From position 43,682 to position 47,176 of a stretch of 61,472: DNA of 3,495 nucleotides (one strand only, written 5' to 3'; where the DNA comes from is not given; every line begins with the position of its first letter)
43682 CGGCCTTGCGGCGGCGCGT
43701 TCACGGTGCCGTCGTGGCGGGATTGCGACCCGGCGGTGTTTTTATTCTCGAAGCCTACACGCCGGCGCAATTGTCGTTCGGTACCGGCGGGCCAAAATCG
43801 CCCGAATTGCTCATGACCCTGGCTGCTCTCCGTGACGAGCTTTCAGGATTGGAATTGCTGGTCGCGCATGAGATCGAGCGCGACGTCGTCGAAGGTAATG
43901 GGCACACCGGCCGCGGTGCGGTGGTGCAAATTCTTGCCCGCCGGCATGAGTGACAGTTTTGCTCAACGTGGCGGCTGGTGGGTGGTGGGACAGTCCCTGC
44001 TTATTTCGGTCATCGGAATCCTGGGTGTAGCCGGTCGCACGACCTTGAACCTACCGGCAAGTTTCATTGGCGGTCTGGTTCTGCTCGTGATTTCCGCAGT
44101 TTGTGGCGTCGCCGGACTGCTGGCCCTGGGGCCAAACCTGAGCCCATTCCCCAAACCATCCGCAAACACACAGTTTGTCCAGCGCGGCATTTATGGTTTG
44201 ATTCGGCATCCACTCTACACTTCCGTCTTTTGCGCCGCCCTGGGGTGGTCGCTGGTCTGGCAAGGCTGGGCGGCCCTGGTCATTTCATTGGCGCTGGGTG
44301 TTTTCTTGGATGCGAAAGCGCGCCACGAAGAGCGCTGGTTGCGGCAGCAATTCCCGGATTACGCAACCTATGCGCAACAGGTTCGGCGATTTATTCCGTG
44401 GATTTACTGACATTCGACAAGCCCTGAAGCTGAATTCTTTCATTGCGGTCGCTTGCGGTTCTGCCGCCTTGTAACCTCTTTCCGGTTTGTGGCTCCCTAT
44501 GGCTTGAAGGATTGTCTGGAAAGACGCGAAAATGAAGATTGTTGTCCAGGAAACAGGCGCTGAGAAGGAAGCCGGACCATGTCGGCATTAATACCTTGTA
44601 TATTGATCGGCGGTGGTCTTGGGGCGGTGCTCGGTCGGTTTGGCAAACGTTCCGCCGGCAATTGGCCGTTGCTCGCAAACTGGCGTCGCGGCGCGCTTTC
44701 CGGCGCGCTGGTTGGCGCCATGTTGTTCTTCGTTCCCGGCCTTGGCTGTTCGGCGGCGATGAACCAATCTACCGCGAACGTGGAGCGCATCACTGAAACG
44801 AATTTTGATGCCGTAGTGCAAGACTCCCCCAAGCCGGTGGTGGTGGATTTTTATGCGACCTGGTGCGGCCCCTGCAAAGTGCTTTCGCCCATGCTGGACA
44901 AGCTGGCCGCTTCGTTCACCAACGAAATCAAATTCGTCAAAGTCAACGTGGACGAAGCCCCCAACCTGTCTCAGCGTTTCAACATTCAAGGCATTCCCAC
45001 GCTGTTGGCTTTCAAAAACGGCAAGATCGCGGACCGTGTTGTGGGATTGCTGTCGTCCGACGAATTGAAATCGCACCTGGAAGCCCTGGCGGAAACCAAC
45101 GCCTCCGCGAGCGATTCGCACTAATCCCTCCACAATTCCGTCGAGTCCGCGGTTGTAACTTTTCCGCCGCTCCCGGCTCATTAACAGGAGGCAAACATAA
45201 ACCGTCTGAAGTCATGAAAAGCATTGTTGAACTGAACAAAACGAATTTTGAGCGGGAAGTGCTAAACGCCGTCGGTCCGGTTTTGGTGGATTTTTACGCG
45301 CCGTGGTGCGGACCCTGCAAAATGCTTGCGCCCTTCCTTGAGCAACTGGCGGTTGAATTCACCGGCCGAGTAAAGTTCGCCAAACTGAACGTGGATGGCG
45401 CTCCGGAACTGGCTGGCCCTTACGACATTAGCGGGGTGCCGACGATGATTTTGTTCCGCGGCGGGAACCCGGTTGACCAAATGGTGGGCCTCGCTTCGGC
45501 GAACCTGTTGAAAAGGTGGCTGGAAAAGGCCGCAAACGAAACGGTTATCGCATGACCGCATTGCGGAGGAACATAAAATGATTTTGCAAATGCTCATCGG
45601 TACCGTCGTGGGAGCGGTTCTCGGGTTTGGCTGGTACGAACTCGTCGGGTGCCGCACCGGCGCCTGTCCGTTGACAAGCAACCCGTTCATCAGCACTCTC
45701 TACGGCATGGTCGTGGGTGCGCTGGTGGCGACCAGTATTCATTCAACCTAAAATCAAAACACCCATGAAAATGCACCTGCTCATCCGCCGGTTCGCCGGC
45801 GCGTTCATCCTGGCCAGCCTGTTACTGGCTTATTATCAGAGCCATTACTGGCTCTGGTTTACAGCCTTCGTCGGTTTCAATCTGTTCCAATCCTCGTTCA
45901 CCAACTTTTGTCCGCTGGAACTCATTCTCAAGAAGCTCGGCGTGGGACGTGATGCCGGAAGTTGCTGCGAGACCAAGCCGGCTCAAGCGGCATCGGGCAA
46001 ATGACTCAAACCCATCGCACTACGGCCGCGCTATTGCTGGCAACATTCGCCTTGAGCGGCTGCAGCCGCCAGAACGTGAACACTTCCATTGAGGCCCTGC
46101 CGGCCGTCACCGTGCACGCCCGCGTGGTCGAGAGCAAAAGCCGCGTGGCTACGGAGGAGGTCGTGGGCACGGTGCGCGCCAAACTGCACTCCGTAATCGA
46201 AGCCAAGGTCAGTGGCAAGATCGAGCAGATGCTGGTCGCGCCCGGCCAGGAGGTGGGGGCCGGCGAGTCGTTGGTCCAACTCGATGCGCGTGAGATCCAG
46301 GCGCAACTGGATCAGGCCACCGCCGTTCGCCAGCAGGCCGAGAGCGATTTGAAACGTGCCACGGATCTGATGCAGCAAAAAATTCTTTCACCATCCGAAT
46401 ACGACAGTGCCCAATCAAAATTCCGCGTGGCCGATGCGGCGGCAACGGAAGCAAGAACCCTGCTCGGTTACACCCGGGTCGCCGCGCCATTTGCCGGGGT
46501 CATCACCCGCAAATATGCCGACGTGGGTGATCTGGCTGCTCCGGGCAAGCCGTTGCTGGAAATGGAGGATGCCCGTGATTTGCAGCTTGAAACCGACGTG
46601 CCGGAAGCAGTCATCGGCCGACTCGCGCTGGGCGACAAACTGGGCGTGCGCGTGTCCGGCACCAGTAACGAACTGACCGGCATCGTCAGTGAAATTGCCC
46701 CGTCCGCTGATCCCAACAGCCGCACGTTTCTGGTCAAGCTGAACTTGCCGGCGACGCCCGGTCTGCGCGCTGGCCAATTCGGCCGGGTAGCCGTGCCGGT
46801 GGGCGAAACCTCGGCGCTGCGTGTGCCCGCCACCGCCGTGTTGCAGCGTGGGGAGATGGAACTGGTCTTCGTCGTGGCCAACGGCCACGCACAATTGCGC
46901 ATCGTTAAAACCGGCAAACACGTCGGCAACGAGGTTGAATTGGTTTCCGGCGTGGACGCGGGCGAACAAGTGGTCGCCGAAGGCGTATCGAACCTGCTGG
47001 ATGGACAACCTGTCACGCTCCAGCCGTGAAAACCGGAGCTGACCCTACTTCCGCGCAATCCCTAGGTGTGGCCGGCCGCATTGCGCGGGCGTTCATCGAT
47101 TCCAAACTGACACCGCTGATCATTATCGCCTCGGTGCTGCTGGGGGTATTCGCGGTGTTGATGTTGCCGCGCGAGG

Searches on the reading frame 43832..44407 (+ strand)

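Call 54: search_protein_families(library=pfam, proteins=[window:43832-44407:+], max_evalue=0.0001)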
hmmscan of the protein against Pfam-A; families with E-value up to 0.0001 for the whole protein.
window:43832-44407:+ (192 aa): 3 families
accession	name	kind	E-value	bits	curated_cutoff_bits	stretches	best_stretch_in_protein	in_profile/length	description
PF04191.18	PEMT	-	1.4e-09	38.8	25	1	78-175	3-103/105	Phospholipid methyltransferase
PF04140.19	ICMT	-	3.9e-06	27.6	24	1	84-170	4-93/95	Isoprenylcysteine carboxyl methyltransferase (ICMT) family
PF02544.21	Steroid_dh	-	8.1e-06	26.3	22.6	1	114-192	75-150/150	3-oxo-5-alpha-steroid 4-dehydrogenase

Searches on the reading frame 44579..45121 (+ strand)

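Call 54: search_protein_families(library=pfam, proteins=[window:44579-45121:+], max_evalue=0.0001)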
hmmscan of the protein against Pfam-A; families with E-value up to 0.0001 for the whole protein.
window:44579-45121:+ (181 aa): 8 families
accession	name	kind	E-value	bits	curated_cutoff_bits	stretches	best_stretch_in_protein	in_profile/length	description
PF00085.26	Thioredoxin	-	3.7e-32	110.8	23.5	1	68-168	2-102/103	Thioredoxin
PF13098.12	Thioredoxin_2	-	1.3e-11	45.2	27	1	84-166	5-103/104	Thioredoxin-like domain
PF19628.4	DUF6132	-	5.2e-10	39.3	23.2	1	4-49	8-53/60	Family of unknown function (DUF6132)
PF00578.27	AhpC-TSA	-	5e-07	30.1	26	1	79-143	23-86/124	AhpC/TSA family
PF04756.19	OST3_OST6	-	2e-06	27.9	27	1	64-147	9-104/294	OST3 / OST6 family, transporter family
PF13905.12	Thioredoxin_8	-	3.2e-06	27.8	27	0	85-127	2-46/94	Thioredoxin-like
PF13899.12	Thioredoxin_7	-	1.4e-05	25.6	27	1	79-144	12-80/83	Thioredoxin-like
PF13728.12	TraF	-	3.7e-05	24.1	23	1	91-165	136-221/224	F plasmid transfer operon protein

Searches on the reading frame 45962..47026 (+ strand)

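Call 53: search_protein_families(library=pfam, proteins=[window:45962-47026:+], max_evalue=0.0001)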
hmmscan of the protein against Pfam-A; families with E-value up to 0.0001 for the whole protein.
window:45962-47026:+ (355 aa): 3 families
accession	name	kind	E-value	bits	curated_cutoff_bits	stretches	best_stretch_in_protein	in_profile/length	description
PF16576.10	HlyD_D23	-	8.3e-22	78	30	1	69-263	10-202/214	Barrel-sandwich domain of CusB or HlyD membrane-fusion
PF13437.12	HlyD_3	-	5.6e-18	66.1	22.2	1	173-268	2-103/106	HlyD family secretion protein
PF00364.28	Biotin_lipoyl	-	1.8e-05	24.9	22.1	0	55-107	20-73/73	Biotin-requiring enzyme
